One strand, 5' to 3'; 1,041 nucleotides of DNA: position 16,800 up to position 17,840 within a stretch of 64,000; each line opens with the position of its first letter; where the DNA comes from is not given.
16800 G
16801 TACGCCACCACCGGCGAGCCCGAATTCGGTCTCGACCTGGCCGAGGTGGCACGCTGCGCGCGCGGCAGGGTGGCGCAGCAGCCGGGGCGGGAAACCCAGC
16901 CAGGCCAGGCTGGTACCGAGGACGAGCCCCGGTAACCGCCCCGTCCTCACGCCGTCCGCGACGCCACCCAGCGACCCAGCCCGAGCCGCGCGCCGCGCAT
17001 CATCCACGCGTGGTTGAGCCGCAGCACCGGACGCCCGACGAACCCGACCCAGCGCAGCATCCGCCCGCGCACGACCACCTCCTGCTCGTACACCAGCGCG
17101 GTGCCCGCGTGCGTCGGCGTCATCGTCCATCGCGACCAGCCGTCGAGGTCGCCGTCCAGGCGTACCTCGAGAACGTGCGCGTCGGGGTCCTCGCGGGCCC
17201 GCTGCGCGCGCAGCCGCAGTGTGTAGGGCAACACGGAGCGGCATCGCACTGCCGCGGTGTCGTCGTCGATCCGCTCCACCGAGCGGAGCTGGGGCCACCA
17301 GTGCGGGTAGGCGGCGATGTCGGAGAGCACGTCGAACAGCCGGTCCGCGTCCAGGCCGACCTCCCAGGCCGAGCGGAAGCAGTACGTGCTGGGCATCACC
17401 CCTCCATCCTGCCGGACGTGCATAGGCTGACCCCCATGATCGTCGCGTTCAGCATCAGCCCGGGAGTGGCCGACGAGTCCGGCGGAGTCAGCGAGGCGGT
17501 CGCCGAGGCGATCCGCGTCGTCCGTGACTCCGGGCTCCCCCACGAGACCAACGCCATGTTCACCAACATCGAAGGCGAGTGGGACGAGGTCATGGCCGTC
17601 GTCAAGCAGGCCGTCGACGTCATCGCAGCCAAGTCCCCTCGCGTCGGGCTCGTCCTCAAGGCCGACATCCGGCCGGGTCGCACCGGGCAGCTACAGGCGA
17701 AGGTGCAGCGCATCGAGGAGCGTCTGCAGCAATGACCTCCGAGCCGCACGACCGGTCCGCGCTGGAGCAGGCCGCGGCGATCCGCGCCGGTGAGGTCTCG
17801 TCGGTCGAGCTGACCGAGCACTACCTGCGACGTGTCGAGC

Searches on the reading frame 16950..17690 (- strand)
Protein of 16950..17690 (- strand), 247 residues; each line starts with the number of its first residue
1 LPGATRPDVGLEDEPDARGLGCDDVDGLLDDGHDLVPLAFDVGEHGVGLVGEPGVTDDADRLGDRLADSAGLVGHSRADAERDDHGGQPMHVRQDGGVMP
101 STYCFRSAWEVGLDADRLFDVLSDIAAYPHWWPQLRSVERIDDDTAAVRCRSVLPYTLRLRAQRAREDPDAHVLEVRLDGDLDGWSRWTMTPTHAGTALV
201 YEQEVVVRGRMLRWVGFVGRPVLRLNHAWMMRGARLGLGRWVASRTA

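Call 62: search_protein_families(library=pfam, proteins=[window:16950-17690:-], max_evalue=0.001)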
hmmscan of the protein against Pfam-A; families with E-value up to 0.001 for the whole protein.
window:16950-17690:- (247 aa): 2 families
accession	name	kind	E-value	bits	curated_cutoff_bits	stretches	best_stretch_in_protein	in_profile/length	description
PF03364.25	Polyketide_cyc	-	1.5e-10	41.8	23.4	1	112-213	2-107/126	Polyketide cyclase / dehydrase and lipid transport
PF10604.15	Polyketide_cyc2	-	1.6e-09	38.6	27.4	1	110-215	9-117/142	Polyketide cyclase / dehydrase and lipid transport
